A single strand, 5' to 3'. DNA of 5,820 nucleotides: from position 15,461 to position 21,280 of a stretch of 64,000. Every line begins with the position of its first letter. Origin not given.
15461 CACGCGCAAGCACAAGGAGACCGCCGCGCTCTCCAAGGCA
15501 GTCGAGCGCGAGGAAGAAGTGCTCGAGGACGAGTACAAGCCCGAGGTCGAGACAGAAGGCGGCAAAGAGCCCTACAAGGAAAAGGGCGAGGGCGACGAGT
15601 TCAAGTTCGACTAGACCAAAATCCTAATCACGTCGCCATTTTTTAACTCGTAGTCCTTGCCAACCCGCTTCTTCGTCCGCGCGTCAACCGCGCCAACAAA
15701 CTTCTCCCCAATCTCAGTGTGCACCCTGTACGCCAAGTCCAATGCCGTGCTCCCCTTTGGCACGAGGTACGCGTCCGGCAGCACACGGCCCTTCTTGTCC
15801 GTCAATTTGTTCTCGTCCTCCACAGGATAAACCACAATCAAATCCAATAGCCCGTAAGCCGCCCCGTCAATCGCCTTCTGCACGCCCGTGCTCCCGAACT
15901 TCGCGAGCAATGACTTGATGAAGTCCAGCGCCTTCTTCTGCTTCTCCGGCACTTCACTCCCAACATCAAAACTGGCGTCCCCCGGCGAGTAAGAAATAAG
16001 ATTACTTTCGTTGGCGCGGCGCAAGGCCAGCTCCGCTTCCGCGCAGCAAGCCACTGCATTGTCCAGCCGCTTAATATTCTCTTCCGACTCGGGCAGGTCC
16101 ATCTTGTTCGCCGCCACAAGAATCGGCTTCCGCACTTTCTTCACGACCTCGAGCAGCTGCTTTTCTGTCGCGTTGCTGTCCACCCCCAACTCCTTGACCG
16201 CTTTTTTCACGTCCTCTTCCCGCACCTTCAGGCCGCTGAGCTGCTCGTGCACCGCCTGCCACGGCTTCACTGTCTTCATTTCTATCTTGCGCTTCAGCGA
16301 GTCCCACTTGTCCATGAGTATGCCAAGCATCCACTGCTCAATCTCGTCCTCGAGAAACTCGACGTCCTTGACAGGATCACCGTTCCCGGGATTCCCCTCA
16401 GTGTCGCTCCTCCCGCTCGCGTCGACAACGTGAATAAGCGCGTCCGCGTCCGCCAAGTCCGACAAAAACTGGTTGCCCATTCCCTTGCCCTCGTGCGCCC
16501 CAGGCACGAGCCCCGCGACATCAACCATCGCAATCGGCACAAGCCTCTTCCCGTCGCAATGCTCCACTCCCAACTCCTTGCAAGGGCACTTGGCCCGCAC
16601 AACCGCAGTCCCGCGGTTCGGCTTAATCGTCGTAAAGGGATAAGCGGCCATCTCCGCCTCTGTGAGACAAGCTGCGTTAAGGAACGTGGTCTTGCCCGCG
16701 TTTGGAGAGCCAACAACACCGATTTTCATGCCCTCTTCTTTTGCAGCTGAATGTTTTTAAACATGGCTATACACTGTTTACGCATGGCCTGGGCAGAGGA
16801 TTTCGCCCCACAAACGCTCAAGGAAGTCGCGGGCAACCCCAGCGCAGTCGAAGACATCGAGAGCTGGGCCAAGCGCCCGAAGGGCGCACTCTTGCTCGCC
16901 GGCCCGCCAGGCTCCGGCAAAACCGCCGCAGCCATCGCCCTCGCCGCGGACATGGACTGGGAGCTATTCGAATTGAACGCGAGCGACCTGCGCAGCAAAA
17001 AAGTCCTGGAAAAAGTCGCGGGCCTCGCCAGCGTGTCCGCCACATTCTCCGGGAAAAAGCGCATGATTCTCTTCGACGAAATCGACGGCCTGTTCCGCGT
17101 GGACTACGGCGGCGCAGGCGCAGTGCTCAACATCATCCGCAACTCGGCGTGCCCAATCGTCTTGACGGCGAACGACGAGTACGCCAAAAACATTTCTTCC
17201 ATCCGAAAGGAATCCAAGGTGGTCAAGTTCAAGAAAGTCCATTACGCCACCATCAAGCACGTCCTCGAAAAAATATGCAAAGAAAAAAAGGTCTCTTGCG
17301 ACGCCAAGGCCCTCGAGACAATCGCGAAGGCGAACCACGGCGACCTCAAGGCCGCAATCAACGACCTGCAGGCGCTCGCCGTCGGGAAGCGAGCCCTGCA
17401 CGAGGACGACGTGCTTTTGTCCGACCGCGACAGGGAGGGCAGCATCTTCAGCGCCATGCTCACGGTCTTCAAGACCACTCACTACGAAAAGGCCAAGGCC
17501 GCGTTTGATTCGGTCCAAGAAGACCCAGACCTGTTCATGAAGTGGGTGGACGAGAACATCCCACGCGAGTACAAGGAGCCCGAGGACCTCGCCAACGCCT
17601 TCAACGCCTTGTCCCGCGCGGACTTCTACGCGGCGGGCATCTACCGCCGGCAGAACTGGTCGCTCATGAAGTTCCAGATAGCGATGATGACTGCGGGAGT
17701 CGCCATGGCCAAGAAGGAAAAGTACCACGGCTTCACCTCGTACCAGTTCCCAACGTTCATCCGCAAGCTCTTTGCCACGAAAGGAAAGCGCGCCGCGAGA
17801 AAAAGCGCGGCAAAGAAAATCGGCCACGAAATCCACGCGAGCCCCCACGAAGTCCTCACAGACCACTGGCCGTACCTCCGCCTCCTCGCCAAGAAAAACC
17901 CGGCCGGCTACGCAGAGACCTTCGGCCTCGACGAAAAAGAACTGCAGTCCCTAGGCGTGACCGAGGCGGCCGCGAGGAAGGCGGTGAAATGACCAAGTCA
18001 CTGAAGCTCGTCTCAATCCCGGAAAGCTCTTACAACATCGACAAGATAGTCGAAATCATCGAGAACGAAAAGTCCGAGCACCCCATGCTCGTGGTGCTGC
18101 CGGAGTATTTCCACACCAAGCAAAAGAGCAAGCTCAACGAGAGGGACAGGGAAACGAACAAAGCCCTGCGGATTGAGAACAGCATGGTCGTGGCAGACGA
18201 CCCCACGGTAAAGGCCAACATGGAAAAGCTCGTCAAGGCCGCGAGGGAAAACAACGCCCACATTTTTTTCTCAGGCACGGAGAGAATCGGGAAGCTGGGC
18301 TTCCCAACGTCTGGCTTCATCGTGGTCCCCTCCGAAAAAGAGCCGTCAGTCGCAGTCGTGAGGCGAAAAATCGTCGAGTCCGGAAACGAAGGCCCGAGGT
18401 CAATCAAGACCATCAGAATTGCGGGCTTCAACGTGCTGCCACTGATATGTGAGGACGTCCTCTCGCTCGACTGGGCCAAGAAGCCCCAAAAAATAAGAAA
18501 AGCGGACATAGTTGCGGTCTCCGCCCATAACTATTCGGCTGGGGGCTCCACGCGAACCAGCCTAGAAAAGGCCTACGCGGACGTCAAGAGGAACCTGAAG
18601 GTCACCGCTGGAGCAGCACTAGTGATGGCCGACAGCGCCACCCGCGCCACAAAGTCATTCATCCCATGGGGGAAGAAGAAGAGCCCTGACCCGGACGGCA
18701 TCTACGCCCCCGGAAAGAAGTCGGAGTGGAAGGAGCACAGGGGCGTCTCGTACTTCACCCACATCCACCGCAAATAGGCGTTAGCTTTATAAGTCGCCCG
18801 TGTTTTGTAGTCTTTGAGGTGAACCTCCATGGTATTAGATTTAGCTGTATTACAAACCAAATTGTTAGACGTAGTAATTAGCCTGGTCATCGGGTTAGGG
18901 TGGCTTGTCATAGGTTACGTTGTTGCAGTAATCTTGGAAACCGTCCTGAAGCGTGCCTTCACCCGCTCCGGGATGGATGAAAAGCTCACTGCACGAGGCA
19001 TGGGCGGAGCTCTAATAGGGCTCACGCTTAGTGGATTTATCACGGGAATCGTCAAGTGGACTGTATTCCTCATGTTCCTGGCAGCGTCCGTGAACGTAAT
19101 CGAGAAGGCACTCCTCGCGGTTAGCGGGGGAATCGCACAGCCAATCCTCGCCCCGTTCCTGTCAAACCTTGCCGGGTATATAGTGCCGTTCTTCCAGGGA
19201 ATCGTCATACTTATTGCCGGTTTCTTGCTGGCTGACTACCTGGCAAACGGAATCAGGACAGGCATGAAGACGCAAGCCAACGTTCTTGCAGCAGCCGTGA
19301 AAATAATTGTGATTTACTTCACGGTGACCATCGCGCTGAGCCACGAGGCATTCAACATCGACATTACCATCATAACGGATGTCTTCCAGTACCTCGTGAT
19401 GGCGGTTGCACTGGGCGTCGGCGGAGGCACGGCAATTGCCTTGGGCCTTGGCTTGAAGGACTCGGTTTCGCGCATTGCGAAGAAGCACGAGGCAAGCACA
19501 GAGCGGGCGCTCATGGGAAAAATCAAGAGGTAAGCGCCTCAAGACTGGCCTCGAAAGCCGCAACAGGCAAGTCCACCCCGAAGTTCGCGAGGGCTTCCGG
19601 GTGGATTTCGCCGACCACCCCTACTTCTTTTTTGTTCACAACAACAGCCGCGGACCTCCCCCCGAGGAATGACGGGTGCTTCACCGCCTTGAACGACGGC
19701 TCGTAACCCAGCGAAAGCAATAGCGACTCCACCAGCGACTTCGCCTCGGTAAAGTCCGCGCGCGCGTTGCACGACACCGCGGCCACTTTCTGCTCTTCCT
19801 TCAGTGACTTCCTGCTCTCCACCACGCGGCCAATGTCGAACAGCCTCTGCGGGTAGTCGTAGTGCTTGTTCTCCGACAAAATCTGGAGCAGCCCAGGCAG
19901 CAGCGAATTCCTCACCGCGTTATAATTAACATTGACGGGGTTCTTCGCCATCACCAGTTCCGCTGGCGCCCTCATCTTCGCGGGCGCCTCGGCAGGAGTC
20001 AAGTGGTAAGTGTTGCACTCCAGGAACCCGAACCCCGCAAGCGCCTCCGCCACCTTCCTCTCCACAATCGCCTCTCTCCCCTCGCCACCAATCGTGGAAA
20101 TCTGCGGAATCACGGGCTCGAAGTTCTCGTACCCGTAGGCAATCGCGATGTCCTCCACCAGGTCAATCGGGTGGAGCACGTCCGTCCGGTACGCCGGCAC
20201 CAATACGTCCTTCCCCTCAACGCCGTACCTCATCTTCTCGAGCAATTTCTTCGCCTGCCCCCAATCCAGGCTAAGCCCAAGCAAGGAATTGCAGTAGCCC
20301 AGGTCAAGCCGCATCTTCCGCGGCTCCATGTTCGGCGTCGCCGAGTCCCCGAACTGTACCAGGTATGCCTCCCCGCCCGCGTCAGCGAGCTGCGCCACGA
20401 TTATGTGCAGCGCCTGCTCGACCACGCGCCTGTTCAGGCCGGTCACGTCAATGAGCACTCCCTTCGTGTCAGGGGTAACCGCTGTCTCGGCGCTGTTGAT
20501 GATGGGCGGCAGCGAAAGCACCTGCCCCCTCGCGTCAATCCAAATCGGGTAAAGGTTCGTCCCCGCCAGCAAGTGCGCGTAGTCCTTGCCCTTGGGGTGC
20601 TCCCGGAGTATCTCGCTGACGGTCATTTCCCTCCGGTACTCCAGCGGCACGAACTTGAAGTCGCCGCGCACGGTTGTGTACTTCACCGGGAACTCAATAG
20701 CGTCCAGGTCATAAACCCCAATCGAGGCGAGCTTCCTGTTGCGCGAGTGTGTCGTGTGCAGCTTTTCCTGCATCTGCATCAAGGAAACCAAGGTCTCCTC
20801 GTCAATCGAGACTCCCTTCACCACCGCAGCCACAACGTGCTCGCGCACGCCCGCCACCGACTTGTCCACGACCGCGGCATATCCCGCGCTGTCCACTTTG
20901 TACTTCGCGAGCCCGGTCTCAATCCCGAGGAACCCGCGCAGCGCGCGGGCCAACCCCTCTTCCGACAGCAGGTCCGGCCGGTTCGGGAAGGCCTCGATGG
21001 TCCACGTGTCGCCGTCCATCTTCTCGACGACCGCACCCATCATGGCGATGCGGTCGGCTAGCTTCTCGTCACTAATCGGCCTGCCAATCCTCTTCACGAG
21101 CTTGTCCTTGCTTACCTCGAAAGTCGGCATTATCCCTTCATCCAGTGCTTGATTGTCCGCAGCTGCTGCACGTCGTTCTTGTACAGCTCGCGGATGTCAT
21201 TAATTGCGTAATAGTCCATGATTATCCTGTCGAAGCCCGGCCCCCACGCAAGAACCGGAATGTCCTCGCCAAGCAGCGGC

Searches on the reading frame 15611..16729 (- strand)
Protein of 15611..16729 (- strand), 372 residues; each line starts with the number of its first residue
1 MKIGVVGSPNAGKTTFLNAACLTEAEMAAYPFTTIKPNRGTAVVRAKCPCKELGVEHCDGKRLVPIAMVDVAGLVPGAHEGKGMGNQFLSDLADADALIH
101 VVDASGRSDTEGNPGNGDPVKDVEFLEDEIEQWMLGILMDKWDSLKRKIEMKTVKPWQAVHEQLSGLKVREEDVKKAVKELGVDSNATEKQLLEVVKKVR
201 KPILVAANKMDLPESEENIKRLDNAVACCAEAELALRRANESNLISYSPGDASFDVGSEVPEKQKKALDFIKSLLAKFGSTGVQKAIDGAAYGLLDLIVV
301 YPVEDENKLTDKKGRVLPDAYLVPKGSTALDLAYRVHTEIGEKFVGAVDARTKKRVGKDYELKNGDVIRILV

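Call 5: search_protein_families(library=pfam, max_evalue=0.001, proteins=[window:15611-16729:-])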
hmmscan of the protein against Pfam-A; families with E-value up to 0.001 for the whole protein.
window:15611-16729:- (372 aa): 5 families
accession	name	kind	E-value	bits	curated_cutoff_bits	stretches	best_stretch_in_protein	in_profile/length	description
PF08438.16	YGR210-like_G4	-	1.2e-31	109.7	24.7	1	206-305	1-108/108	Obg-like GTPase YGR210-like, G4 motif-containing domain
PF01926.29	MMR_HSR1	-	7.6e-19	68.3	21.9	1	2-109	1-86/113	50S ribosome-binding GTPase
PF02824.27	TGS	-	1.1e-15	57.8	22.2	1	316-371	4-59/60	TGS domain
PF02421.24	FeoB_N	-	8.3e-06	25.8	27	1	2-42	2-42/156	Ferrous iron transport protein B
PF00009.33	GTP_EFTU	-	0.00047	20.2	26.5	0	188-226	109-146/188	Elongation factor Tu GTP binding domain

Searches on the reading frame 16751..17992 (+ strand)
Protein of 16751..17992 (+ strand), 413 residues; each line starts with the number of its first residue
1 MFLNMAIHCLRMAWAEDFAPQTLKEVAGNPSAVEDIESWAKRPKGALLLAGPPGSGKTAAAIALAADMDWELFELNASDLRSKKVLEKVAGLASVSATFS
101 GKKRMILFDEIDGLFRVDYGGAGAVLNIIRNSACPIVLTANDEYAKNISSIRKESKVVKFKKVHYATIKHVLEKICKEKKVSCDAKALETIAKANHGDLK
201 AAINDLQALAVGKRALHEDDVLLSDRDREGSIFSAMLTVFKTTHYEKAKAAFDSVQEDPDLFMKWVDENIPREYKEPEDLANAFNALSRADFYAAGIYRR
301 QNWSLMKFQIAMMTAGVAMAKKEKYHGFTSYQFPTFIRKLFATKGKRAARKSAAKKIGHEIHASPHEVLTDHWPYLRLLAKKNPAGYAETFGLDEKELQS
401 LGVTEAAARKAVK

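Call 5: search_protein_families(library=pfam, max_evalue=0.001, proteins=[window:16751-17992:+])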
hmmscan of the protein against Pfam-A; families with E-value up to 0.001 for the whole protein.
window:16751-17992:+ (413 aa): 8 families
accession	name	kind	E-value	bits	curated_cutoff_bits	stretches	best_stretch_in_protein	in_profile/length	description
PF00004.35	AAA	-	8.2e-13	49.4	21.2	1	47-118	1-73/131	ATPase family associated with various cellular activities (AAA)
PF03215.21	Rad17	-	9.8e-07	29.3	23.8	1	13-89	8-89/186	Rad17 P-loop domain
PF21960.2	RCF1-5-like_lid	-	1.9e-06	28.1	27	1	171-210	2-42/43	RCF1/5-like, AAA+ ATPase lid domain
PF22608.2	DNAX_ATPase_lid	-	0.00025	21.2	27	1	168-212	2-47/49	DNA polymerase III clamp loader subunit, ATPase lid domain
PF05496.18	RuvB_N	-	0.00032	20.9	27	1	44-114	33-96/159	Holliday junction DNA helicase RuvB P-loop domain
PF01695.23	IstB_IS21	-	0.00043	20.3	24.1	0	44-146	92-198/238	IstB-like ATP binding protein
PF08519.17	RFC1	-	0.00048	20.7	23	1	287-377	1-89/158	Replication factor RFC1 C terminal domain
PF06068.19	TIP49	-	0.001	18.8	23.8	0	46-84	52-92/347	TIP49 P-loop domain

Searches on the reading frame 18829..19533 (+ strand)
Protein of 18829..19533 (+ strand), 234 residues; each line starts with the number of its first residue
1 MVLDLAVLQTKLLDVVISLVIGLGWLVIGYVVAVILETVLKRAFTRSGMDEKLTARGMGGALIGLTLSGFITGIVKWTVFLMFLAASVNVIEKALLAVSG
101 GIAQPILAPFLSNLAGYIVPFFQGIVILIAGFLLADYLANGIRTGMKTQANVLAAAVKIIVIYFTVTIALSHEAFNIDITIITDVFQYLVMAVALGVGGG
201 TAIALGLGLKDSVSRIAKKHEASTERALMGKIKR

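Call 5: search_protein_families(library=pfam, max_evalue=0.001, proteins=[window:18829-19533:+])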
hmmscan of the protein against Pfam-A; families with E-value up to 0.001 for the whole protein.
window:18829-19533:+ (234 aa): 1 family
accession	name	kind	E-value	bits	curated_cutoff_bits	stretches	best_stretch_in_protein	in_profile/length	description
PF05552.17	MS_channel_1st_1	-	1.2e-05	25.5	22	0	8-51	6-49/50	Mechanosensitive ion channel, conserved TM helix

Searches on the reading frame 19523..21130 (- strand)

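Call 5: search_protein_families(library=pfam, max_evalue=0.001, proteins=[window:19523-21130:-])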
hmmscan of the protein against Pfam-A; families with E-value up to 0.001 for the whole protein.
window:19523-21130:- (535 aa): 4 families
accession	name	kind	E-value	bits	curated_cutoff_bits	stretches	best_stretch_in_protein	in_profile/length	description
PF17759.6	tRNA_synthFbeta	-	3.2e-42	144.9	22.4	1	340-529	4-213/214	Phenylalanyl tRNA synthetase beta chain CLM domain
PF03484.21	B5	-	2.3e-24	85.8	28.6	2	274-334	2-67/67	tRNA synthetase B5 domain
PF03483.22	B3_4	-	3.8e-07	30.3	29.3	1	136-239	52-134/174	B3/4 domain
PF18262.7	PhetRS_B1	-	4e-07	30.6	26.8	1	1-69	1-82/83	Phe-tRNA synthetase beta subunit B1 domain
